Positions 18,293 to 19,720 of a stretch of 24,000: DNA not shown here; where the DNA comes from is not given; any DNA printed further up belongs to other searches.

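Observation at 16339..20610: Candidate novel trans-envelope module: DUF457-like membrane hydrolase fusion + HerA/FtsK-type ATPase + HlyD-like adaptor + TolC-like protein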

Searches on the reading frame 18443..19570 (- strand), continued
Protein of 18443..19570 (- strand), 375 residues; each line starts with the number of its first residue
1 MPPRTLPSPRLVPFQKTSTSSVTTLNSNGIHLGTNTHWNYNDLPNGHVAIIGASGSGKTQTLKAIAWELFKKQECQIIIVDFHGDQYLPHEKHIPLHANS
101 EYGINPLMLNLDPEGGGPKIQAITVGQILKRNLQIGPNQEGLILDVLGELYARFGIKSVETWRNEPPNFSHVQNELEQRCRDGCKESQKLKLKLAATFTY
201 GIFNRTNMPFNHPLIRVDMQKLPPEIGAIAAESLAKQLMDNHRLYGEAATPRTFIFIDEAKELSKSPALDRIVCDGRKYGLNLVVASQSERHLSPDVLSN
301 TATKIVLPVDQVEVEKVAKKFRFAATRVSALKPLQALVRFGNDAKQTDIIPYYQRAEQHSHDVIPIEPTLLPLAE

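Call 63: search_solved_structures(query=A6, max_evalue=0.001, show_alignments=1)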
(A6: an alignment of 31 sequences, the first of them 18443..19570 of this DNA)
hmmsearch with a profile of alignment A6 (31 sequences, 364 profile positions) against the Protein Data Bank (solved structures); distinct sequences matched with E-value up to 0.001: 13.
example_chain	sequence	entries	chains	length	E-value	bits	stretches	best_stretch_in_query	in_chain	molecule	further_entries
7es4_A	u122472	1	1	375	4.9e-20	74.9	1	37-299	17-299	DNA phosphorothioation-dependent restriction protein DptH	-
8yho_A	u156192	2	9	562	8.6e-12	47.8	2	206-316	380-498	DUF87 domain-containing protein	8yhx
9x1l_A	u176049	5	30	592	1.1e-11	47.4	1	273-320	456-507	DNA helicase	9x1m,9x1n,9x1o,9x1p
8xau_A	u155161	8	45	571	4.9e-11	45.3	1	268-314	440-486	ATP-binding protein | HerA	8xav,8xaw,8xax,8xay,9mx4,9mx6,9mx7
8wiv_A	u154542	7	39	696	9.2e-10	41.1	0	40-88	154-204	Helicase HerA central domain-containing protein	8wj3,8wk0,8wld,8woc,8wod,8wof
4d2i_A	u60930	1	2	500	6.2e-09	38.4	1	266-315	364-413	HERA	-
9c1m_M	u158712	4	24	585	1.3e-07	34.1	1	270-313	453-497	ATP-binding protein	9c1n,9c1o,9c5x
7np7_C1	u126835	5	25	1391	2e-07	33.4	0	247-315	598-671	ESX-5 secretion system protein EccC5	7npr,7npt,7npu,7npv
8ziq_M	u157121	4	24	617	4.1e-07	32.4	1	272-322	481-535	HerA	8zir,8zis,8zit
7b9f_C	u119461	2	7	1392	1.1e-06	31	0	247-317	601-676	EccC5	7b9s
11kk_A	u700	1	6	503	1.8e-05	27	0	44-89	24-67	HerA like helicase YjgR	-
4nh0_A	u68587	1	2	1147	9.3e-05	24.7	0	47-89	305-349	Cell divisionFtsK/SpoIIIE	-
8j4u_M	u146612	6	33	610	0.00025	23.3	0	268-308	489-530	Nucleoside triphosphate hydrolase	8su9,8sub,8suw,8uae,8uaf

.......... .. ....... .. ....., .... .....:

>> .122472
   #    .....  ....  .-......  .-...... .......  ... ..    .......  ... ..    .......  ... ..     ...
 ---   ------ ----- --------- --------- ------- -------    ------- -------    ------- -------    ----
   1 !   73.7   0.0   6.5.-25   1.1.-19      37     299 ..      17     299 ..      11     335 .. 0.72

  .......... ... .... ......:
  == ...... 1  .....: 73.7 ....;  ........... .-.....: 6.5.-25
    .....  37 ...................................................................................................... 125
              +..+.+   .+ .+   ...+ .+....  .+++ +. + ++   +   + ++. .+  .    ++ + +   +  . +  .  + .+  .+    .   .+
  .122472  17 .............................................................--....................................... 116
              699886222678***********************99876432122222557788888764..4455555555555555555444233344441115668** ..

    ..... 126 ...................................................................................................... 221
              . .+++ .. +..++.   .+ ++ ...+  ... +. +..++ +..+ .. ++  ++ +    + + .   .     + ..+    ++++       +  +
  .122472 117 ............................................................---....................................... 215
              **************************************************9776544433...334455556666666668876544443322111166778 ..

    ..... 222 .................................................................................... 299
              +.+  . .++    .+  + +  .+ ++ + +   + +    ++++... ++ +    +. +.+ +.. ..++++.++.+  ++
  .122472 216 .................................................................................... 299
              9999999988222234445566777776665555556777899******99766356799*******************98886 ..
